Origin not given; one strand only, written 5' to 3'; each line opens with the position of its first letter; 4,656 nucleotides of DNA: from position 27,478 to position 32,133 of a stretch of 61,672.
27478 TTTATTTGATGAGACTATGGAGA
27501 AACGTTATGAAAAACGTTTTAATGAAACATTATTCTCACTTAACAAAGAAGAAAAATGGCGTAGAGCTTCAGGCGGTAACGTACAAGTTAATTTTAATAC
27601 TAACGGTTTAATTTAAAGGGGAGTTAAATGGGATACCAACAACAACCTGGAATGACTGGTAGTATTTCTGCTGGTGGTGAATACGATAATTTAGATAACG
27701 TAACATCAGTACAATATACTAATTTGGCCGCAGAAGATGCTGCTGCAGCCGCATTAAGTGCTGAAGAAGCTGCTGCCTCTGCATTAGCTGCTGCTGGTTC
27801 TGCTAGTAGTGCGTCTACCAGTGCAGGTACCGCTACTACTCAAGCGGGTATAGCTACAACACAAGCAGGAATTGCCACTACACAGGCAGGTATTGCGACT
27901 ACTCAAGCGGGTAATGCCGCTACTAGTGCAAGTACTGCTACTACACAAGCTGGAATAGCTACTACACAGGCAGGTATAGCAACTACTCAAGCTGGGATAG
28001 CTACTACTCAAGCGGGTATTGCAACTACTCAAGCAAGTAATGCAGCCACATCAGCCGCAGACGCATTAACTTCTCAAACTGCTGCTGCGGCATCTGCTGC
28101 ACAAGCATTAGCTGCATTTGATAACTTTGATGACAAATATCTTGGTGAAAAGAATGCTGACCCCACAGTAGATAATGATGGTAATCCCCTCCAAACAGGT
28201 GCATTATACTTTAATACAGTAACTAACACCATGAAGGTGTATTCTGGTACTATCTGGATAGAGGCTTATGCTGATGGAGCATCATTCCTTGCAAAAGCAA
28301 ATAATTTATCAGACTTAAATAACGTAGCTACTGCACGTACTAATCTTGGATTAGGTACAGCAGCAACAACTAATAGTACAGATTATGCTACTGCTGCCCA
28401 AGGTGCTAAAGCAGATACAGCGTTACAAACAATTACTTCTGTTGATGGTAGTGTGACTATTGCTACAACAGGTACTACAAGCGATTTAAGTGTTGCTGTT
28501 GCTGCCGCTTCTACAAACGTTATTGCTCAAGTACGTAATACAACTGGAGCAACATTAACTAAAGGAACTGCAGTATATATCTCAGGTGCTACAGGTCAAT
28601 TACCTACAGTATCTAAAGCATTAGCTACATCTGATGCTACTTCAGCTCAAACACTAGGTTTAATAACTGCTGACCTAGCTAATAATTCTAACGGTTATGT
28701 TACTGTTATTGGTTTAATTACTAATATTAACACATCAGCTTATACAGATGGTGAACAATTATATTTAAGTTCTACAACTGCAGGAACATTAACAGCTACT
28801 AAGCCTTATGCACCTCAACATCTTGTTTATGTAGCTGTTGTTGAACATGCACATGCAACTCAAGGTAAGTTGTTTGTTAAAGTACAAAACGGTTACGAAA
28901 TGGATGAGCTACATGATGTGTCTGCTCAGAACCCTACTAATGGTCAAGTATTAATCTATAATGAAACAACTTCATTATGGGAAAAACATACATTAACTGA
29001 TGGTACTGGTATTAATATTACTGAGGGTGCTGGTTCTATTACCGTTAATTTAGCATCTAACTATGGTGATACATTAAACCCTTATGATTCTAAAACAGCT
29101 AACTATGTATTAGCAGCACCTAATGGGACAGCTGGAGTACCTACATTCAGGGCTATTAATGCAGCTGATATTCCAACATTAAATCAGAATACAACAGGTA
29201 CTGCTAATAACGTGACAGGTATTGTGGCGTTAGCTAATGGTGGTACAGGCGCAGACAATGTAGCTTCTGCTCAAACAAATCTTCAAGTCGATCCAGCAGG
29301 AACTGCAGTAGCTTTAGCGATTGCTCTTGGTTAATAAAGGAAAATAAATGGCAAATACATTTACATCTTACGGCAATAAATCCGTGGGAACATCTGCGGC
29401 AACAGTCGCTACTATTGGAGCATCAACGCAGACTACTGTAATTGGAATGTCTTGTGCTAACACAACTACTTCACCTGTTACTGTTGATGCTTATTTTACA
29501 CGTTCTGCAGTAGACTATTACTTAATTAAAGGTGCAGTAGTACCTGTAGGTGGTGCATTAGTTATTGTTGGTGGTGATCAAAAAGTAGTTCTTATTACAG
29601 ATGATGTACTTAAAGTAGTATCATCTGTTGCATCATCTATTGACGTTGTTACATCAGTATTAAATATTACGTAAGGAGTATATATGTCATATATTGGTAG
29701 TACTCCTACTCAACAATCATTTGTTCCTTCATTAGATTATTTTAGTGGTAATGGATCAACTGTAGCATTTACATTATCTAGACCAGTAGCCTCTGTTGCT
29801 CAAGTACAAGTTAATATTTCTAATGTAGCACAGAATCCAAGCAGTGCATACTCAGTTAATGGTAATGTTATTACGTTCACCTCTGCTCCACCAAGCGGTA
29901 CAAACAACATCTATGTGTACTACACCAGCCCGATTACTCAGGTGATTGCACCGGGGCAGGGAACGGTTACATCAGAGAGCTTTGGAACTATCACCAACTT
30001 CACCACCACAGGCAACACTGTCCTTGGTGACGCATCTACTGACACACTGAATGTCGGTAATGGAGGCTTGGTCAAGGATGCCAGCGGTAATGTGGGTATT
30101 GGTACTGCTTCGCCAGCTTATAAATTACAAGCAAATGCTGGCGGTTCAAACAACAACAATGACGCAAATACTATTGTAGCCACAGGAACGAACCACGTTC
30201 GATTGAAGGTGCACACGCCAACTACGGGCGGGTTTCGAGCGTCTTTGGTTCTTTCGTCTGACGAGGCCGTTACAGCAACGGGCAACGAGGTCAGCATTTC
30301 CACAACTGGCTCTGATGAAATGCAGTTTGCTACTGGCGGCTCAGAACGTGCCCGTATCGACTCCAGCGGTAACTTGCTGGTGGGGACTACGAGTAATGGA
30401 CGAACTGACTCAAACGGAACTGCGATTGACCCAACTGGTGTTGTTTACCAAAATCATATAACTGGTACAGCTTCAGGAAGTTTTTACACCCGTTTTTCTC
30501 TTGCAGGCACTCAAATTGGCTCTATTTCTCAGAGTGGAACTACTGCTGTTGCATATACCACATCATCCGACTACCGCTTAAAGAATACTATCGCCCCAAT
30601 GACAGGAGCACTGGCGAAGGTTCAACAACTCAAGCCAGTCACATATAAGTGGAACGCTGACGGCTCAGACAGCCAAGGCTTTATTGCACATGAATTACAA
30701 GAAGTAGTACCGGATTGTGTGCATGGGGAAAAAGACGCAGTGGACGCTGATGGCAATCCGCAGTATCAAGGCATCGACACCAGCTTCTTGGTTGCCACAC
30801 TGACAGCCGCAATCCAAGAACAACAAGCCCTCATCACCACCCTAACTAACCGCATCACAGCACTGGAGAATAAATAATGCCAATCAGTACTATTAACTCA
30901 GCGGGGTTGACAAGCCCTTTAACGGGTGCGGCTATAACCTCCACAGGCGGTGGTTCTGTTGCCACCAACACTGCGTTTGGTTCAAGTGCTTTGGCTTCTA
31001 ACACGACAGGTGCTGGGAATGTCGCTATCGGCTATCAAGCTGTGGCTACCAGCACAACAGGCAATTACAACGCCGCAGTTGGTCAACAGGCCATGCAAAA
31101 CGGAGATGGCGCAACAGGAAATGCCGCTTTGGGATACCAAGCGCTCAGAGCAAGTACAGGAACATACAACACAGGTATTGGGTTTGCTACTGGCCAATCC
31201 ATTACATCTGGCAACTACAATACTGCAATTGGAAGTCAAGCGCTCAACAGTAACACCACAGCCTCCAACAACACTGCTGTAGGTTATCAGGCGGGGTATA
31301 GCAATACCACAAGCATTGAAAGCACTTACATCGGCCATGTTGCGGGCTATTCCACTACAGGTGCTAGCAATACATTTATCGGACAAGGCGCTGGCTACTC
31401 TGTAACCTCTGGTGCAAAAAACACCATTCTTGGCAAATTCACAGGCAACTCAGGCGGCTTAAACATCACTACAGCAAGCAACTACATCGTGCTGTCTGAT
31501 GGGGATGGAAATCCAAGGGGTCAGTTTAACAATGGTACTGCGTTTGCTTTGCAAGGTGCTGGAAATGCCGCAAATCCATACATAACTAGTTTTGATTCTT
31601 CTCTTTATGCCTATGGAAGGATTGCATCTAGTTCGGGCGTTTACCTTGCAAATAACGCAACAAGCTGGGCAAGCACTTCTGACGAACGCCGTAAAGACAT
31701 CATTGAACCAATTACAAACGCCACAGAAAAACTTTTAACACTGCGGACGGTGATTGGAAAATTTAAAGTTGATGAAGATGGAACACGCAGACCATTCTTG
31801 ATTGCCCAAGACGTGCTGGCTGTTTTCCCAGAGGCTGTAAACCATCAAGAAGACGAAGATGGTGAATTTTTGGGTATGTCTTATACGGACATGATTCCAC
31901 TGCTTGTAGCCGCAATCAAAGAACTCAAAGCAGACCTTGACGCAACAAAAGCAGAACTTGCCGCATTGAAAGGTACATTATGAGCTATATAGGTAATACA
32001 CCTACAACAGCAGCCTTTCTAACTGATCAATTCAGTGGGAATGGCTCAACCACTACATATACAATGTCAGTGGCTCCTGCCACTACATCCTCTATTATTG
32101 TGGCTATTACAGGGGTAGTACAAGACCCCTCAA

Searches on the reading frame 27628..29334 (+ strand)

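Call 39: search_protein_families(library=phrogs, proteins=[window:27628-29334:+], max_evalue=0.001)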
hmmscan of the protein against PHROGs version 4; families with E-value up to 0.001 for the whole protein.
window:27628-29334:+ (568 aa): 8 families
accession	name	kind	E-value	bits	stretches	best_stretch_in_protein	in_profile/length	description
phrog_38058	-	tail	4.5e-37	128.7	1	33-224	335-526/708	tail fiber protein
phrog_29482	-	unknown function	2e-29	103.9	1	48-252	98-296/477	-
phrog_22284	-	tail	1.1e-28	100.8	1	125-304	640-811/1236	tail fiber protein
phrog_35823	-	unknown function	6e-15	55.4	1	22-300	103-391/1152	-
phrog_21413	-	unknown function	5.8e-11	42.7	1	132-219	22-102/595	-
phrog_31660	-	tail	1.2e-06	29.4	1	436-478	79-121/182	tail fiber protein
phrog_2282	-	tail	0.00022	21.4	1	217-534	220-502/547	tail fiber protein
phrog_3279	-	tail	0.00099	19.7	1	30-163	123-261/396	tail fiber protein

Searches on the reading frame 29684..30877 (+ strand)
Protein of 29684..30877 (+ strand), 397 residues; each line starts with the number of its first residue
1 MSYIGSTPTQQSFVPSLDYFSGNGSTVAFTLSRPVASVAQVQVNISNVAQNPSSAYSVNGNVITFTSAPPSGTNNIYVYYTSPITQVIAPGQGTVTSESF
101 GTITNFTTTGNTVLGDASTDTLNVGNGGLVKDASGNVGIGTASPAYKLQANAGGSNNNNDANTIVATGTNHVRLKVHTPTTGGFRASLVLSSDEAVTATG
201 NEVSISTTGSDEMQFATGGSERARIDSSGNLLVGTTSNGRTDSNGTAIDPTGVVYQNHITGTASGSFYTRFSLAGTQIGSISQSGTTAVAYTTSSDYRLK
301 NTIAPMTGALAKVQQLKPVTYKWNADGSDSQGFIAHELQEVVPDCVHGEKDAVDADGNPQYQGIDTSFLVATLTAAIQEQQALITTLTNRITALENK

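Call 39: search_protein_families(library=phrogs, proteins=[window:29684-30877:+], max_evalue=0.001)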
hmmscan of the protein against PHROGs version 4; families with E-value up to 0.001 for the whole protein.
window:29684-30877:+ (397 aa): 19 families
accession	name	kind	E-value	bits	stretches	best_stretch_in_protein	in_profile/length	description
phrog_18345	-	tail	1.7e-44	153.4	3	262-395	822-954/956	tail fiber protein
phrog_19195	-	head and packaging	5.8e-41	141.2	3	196-355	1183-1349/1425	virion structural protein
phrog_9942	-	tail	1.2e-33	117.2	2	271-396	899-1046/1178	tail fiber protein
phrog_1980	-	tail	1.5e-28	101.3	1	72-397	166-436/449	tail fiber protein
phrog_22896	-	tail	2.3e-26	93.3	1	145-381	565-798/808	tail protein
phrog_18673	-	tail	1.5e-25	91.1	1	1-395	1-372/373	tail fiber protein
phrog_5668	-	tail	9.5e-22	77.6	1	120-396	1285-1563/1567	tail fiber protein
phrog_5481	-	tail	1.1e-16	61.5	1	112-396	730-1025/1043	tail fiber protein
phrog_18186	-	tail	6.3e-15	55.8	1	188-390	390-573/582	baseplate wedge subunit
phrog_14572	-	tail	2.8e-13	50.7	1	258-395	332-474/484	tail fiber protein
phrog_8215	-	tail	3.3e-13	49.9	1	63-389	726-994/1000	baseplate wedge initiator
phrog_24607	-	tail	1.1e-12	48.3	1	254-358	451-566/674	tail protein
phrog_8745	-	tail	7.7e-12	44.3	1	125-397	1541-1799/1803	tail fiber protein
phrog_28992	-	unknown function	6.3e-10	39.7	1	274-355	226-309/343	-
phrog_6578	-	tail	1.1e-08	34.4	1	191-395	984-1191/1210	tail fiber protein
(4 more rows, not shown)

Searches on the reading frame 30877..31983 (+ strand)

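Call 40: search_protein_families(library=pfam, proteins=[window:30877-31983:+], max_evalue=0.001)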
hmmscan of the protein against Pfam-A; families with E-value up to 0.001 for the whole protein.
window:30877-31983:+ (368 aa): 1 family
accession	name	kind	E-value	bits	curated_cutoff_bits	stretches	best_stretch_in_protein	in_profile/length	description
PF13884.11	Peptidase_S74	-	2.3e-07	31.4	22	1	268-321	1-57/58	Chaperone of endosialidase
